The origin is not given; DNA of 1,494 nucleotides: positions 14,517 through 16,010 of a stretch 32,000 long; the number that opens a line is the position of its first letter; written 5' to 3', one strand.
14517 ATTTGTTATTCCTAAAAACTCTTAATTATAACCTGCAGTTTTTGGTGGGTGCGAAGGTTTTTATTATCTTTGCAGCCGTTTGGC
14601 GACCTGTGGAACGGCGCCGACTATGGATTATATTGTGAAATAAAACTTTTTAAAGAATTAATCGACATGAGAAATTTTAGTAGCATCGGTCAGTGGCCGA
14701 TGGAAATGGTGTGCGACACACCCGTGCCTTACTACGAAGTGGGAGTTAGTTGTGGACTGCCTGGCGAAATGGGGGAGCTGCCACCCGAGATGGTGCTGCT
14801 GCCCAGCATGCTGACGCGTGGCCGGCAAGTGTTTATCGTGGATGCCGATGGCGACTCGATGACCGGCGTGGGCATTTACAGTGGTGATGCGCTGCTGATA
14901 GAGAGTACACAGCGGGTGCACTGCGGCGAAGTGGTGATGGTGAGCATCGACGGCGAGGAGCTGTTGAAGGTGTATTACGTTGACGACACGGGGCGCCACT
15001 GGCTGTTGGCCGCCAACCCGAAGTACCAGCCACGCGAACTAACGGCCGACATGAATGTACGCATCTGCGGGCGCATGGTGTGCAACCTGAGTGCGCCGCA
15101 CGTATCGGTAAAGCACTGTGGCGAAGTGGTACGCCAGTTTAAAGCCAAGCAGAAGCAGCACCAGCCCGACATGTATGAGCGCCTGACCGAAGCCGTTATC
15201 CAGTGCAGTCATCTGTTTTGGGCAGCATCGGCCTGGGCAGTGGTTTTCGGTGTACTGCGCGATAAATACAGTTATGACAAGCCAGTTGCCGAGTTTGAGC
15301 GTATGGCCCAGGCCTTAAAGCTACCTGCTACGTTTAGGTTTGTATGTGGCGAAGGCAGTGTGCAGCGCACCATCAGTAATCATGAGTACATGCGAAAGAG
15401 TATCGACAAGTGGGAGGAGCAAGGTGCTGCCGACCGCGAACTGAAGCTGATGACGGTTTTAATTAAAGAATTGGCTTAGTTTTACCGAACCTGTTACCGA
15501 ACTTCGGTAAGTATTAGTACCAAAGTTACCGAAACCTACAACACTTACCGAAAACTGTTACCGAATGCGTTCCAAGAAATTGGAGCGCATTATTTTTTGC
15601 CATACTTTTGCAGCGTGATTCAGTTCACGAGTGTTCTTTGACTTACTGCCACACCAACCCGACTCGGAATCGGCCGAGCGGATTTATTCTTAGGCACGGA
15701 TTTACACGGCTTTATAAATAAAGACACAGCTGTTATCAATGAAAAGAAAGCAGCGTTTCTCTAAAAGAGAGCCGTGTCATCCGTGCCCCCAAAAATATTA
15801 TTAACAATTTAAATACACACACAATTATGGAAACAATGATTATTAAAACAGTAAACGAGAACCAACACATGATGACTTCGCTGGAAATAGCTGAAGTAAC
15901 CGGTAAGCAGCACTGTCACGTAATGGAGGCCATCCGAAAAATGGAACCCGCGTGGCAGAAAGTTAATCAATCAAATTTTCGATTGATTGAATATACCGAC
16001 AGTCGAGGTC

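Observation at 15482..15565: Six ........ sites in 84 bp between the S24 gene and the antirepressor promoter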

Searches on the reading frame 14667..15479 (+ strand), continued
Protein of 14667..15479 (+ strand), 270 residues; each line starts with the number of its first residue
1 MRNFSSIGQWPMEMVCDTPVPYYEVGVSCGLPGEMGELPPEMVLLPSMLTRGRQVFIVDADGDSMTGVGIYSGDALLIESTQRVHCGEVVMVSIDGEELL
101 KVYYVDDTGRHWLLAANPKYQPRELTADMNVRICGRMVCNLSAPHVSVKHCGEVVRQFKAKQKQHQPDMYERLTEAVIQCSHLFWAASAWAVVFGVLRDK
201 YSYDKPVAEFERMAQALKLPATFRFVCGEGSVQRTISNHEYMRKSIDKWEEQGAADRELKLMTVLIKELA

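Call 41: find_related_loci(query=A3, collection=metagenome_contigs, flank=5000)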
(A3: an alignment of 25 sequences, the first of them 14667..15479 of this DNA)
Query A3 (270 aa) in metagenome_contigs; peptide patterns used: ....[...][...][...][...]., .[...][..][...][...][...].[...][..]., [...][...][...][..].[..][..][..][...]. (x = any residue, [..] = any of these).
600 stretches matched a pattern (row limit reached: there are more); 411 encode a relative of the query (tblastn E <= 1e-3); the best 80 are kept; 80 distinct loci.
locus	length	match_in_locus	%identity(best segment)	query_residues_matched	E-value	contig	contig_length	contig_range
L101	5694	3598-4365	43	15-269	4e-60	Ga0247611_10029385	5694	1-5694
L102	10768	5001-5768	42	15-269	2e-58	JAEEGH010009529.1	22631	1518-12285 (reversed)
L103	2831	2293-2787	47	1-164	7e-47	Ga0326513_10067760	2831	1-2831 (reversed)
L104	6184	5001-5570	38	15-199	2e-40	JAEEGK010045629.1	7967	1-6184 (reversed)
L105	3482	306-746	40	14-159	3e-33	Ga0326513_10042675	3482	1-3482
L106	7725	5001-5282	44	27-120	2e-14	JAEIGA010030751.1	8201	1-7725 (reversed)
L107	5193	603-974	33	5-126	2e-13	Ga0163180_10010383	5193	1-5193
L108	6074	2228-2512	40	27-120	8e-13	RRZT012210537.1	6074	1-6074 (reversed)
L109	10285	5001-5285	40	27-120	9e-13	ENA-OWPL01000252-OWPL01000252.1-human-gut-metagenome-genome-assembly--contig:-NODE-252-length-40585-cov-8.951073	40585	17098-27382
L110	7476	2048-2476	25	1-142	9e-13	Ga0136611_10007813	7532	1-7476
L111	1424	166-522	33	17-135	5e-13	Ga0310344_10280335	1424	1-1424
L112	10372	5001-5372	32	17-141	2e-12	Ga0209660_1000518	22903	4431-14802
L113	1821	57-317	34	56-141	2e-12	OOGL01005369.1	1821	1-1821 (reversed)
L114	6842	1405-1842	27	3-145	3e-12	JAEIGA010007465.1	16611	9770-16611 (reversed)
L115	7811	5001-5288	37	27-122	3e-12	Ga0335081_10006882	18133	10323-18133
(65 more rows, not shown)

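Call 44: predict_structure(alignment_id=A3)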
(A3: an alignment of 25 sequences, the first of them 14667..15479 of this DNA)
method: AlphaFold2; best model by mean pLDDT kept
length: 270 residues; sequences in the alignment: 25
mean_pLDDT: 77.6   pTM: 0.47
mean pLDDT of the five models: 77.6, 77.3, 76.8, 75.4, 75.3
residues with pLDDT >= 90: 84; 70-90: 120; 50-70: 24; < 50: 42
segments of 3 or more residues with pLDDT < 50: 1-38
pLDDT, mean of each block of 10 residues (from residue 1): 32 34 37 44 58 78 86 83 85 87 88 89 85 80 68 87 62 90 91 94 88 89 89 92 92 93 93
secondary structure, 60 per line:
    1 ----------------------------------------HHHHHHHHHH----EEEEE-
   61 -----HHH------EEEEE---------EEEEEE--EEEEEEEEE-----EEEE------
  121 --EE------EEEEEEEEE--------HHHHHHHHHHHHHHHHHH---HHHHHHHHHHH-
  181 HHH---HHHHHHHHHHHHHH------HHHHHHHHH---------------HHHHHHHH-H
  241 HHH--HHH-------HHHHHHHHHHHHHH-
elements in order: H41-50 E55-59 E75-79 E89-94 E97-105 E111-114 E131-139 H148-165 H169-179 H187-200 H207-215 H231-238 H240-243 H256-269

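Call 48: fold_search(model_id=the predicted structure, library=pdb)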
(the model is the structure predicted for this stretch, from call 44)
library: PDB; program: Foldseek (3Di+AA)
matches with E <= 10: 511; with E <= 0.001: 38
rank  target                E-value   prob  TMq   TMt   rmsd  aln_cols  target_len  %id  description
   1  1umu_A                5.4e-07  1.00  0.29  0.72   2.0        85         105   27  STRUCTURE DETERMINATION OF UMUD' BY MAD PHASING OF THE SELENOMETHIONYL PROTEIN (released 1996-08-01)
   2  6a2r_A                8.1e-07  1.00  0.30  0.76   3.0        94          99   28  Mycobacterium tuberculosis LexA C-domain II (released 2019-01-23)
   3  1umu_B                8.6e-07  1.00  0.30  0.73   1.4        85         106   28  STRUCTURE DETERMINATION OF UMUD' BY MAD PHASING OF THE SELENOMETHIONYL PROTEIN (released 1996-08-01)
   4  7ocj_F                1.1e-06  1.00  0.29  0.57   2.7        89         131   29  Crystal structure of E.coli LexA in complex with nanobody NbSOS2(Nb14509) (released 2022-10-26)
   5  6a2s_A                1.4e-06  1.00  0.31  0.78   2.6        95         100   26  Mycobacterium tuberculosis LexA C-domain S160A (released 2019-01-23)
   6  3k2z_B                1.8e-06  1.00  0.31  0.43   2.3        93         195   28  Crystal structure of a LexA protein from Thermotoga maritima (released 2010-10-06)
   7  1ay9_A                2.0e-06  1.00  0.30  0.72   1.4        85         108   28  WILD-TYPE UMUD' FROM E. COLI (released 1998-01-28)
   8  3jsp_B                2.5e-06  1.00  0.29  0.41   1.7        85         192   29  Classic Protein With a New Twist: crystal structure of a LexA repressor DNA complex (released 2010-08-18)
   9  8gmt_A                2.5e-06  1.00  0.30  0.78   1.5        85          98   27  Structure of UmuD in complex with RecA filament (released 2022-12-21)
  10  6a2t                  2.8e-06  1.00  0.28  0.71   2.5        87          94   25  Mycobacterium tuberculosis LexA C-domain K197A (released 2019-01-23)
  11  3jso_B                2.9e-06  1.00  0.29  0.40   2.9        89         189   28  Classic Protein With a New Twist: crystal structure of a LexA repressor DNA complex (released 2010-08-18)
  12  7b5g_C                4.2e-06  1.00  0.29  0.58   2.6        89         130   29  Crystal structure of E.coli LexA in complex with nanobody NbSOS3(Nb14527) (released 2022-09-14)
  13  8b0v_A                5.3e-06  1.00  0.29  0.62   1.8        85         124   30  Crystal structure of C-terminal domain of Pseudomonas aeruginosa LexA G91D mutant (released 2024-03-27)
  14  7zra_B                5.6e-06  1.00  0.29  0.59   2.8        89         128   29  Crystal structure of E.coli LexA in complex with nanobody NbSOS1(Nb14497) (released 2022-10-26)
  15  3jsp_A                6.6e-06  1.00  0.29  0.40   2.0        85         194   29  Classic Protein With a New Twist: crystal structure of a LexA repressor DNA complex (released 2010-08-18)
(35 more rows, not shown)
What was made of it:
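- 14667..15479 (+): S24-CTD gene (270 aa). Residues ~27-138 form a UmuD/LexA-like S24 peptidase domain, with Cys29-Gly30, Ser64 and Lys101 invariant. Residues ~172-270 form a novel all-helical C-terminal domain. Foldseek matches UmuD' and LexA at E~1e-6 (call 48).
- On LexA/CI-type S24 repressor: Foldseek matches LexA and UmuD' at E~1e-6 (call 48).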

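Call 53: search_protein_families(library=pfam, proteins=[L105:306-1070:+], max_evalue=10)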
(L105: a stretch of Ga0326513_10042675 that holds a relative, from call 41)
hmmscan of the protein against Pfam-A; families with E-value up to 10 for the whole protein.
L105:306-1070:+ (255 aa): 1 family
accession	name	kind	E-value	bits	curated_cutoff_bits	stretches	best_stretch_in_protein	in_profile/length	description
PF00717.28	Peptidase_S24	-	2.5e-16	59.8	23.3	1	9-124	2-115/116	Peptidase S24-like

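Call 73: search_protein_families(library=ncbifam, proteins=[window:14667-15479:+, P0022], max_evalue=0.01)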
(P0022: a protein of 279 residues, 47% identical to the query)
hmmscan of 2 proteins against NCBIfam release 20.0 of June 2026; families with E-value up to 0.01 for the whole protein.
window:14667-15479:+ (270 aa): 2 families
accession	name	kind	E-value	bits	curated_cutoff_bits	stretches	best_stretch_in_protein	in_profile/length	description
NF007621.2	PRK10276.1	subfamily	2.9e-15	56.3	110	1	49-137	23-110/115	translesion error-prone DNA polymerase V autoproteolytic subunit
TIGR00498.1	lexA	equivalog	9.7e-13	48.2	110.95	1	46-138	106-196/203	transcriptional repressor LexA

P0022 (279 aa): 2 families
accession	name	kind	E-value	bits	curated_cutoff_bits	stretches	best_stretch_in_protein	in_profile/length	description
NF007621.2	PRK10276.1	subfamily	1.1e-14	54.4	110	1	29-138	2-111/115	translesion error-prone DNA polymerase V autoproteolytic subunit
TIGR00498.1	lexA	equivalog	2e-12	47.1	110.95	1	49-137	109-195/203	transcriptional repressor LexA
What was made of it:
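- On UmuD (DNA polymerase V subunit): The NCBIfam UmuD model scores 56 bits against a cut-off of 110 (call 73).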

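Call 74: search_protein_families(library=phrogs, proteins=[P0022], max_evalue=0.01)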
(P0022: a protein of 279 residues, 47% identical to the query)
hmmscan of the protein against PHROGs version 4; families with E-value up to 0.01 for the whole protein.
P0022 (279 aa): 5 families
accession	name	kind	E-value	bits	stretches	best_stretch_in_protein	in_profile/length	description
phrog_4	-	transcription regulation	7e-18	65.8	1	19-179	213-376/400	transcriptional repressor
phrog_811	-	DNA, RNA and nucleotide metabolism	1.9e-14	54.4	1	57-142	50-133/140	UmuD-like protein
phrog_6201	-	transcription regulation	4.3e-10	40.5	1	43-143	16-117/121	CI-like repressor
phrog_8558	-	unknown function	7.1e-05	24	1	58-140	23-107/114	-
phrog_12347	-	unknown function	0.0064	17.3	0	86-108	12-34/66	-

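Call 81: search_protein_families(library=ncbifam, proteins=[L012:6938-7300:+], max_evalue=0.001)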
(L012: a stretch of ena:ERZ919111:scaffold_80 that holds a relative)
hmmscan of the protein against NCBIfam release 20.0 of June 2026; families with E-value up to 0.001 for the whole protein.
L012:6938-7300:+ (120 aa): 0 families

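Call 105: search_protein_families(library=padloc, proteins=[window:14667-15479:+], max_evalue=0.001)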
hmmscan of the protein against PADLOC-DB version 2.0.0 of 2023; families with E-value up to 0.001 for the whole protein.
window:14667-15479:+ (270 aa): 0 families

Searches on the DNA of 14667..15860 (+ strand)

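Call 88: search_rna_families(source=window, start=15380, end=15860, threshold=evalue, max_evalue=1)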
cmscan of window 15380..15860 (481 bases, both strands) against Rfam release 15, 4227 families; matches with E-value up to 1: 1.
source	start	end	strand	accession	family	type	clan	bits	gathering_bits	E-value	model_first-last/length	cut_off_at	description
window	15515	15630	+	RF00636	NRON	Gene;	-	11.5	50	0.54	1-370/370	no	ncRNA Repressor of NFAT (nuclear factor of activated T cells)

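Call 106: search_rna_families(sources=[L007, L008, L104, L105, L012, L181, L183, L185], threshold=gathering)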
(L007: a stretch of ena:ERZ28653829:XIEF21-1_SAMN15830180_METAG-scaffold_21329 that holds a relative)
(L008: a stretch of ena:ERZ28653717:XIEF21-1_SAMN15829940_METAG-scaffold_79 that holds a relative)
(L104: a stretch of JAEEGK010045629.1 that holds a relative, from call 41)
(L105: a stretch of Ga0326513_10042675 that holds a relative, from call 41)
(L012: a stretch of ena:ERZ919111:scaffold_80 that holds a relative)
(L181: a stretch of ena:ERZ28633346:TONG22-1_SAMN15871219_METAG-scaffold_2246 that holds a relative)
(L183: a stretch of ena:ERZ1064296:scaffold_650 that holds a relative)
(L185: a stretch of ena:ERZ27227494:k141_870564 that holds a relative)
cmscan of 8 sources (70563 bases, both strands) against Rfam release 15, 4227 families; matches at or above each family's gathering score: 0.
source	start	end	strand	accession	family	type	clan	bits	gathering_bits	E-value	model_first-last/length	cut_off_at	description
